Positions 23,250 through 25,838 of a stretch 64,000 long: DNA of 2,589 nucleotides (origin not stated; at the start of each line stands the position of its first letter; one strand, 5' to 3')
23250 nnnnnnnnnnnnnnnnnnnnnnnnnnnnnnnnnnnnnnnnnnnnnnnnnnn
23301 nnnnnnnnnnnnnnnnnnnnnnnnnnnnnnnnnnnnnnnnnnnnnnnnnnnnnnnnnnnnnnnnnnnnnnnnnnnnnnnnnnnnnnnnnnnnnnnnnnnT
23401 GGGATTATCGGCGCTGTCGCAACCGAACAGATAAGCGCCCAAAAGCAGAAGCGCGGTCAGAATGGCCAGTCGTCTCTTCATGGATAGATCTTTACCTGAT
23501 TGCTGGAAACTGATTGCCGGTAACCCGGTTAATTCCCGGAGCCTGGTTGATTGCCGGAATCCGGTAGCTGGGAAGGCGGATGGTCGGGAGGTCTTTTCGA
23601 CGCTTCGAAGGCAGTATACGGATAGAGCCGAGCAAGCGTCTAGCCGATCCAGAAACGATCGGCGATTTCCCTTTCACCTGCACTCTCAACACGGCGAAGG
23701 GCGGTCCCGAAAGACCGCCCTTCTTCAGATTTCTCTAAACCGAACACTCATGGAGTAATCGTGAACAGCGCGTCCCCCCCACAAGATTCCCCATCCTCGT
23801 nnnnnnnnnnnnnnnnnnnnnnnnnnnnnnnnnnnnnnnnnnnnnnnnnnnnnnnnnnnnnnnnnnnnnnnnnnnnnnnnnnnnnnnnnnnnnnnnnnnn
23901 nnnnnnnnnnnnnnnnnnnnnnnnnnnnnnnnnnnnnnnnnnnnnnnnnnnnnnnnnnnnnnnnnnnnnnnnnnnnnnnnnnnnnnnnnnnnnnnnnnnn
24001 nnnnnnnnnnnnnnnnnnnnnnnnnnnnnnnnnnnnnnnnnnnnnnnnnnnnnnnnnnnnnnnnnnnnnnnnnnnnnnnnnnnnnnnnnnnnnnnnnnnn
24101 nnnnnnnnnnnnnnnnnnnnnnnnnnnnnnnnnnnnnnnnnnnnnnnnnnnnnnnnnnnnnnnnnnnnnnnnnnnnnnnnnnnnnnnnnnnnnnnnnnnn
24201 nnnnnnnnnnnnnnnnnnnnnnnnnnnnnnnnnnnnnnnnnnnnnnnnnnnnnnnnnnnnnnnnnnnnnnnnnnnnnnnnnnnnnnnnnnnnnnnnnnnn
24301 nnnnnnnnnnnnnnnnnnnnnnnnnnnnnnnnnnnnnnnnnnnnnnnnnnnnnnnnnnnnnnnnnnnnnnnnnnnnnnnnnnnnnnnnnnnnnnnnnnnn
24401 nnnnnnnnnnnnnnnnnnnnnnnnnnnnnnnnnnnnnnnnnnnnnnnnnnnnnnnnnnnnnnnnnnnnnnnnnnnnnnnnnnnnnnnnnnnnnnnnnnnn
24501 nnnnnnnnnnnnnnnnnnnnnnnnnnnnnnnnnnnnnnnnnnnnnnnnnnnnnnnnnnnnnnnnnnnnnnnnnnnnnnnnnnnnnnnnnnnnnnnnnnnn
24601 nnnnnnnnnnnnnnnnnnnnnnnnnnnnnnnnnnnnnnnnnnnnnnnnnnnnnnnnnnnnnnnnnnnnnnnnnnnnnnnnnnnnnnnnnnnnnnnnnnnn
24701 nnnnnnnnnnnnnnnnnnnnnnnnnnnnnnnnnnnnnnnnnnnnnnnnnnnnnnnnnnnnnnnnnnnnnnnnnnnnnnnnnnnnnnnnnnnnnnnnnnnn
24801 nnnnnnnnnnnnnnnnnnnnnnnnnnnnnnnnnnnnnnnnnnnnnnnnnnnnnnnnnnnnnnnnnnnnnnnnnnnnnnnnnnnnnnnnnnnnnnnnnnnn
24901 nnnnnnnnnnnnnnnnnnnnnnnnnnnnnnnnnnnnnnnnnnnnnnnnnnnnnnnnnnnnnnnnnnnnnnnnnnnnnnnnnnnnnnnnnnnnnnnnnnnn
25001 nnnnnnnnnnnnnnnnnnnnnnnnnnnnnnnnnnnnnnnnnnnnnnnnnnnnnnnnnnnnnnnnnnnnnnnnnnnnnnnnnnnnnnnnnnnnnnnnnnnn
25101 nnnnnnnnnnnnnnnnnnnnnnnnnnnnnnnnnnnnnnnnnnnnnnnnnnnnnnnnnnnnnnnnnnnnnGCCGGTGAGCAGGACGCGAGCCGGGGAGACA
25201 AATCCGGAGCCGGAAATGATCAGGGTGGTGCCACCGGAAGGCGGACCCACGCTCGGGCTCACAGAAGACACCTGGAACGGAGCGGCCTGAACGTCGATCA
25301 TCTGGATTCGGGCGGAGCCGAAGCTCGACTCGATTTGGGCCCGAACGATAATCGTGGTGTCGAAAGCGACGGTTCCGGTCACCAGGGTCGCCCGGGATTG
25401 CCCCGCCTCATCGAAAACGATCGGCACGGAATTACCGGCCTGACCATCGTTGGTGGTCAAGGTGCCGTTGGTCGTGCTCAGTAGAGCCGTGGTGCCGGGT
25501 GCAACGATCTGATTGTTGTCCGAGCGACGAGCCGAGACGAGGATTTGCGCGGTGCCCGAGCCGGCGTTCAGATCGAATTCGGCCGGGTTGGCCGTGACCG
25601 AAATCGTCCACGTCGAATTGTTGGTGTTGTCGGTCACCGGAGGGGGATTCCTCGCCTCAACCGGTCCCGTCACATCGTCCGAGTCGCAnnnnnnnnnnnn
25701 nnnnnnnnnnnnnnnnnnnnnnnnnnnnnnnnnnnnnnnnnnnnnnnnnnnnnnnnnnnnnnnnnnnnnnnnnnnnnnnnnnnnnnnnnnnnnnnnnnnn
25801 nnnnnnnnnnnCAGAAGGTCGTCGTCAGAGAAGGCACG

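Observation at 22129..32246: pilMNOPQ operon continues into three secreted Ig-like lipoproteins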

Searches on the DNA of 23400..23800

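Call 53: search_rna_families(source=window, start=23400, end=23800, threshold=evalue, max_evalue=1)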
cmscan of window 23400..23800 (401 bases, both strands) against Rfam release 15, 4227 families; matches with E-value up to 1: 0.
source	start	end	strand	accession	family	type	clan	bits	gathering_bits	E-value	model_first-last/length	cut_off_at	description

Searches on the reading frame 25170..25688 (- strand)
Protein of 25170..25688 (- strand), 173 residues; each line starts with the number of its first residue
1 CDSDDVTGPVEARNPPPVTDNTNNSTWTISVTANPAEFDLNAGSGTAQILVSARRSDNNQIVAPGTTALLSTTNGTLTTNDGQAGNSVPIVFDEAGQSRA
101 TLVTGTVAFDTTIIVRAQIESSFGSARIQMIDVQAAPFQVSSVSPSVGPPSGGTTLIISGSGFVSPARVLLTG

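Call 64: find_homologous_proteins(query=window:25170-25688:-, max_evalue=0.001)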
Query seq(173 aa) (173 aa): 1 proteins with E <= 0.001 among 182 candidates.
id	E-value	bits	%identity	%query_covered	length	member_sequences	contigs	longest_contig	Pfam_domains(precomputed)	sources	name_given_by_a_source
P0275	8.1e-47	177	57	100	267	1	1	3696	PF01833.31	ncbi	ncbi:MAG: IPT/TIG domain-containing protein, partial [Acidobacteriota bacterium]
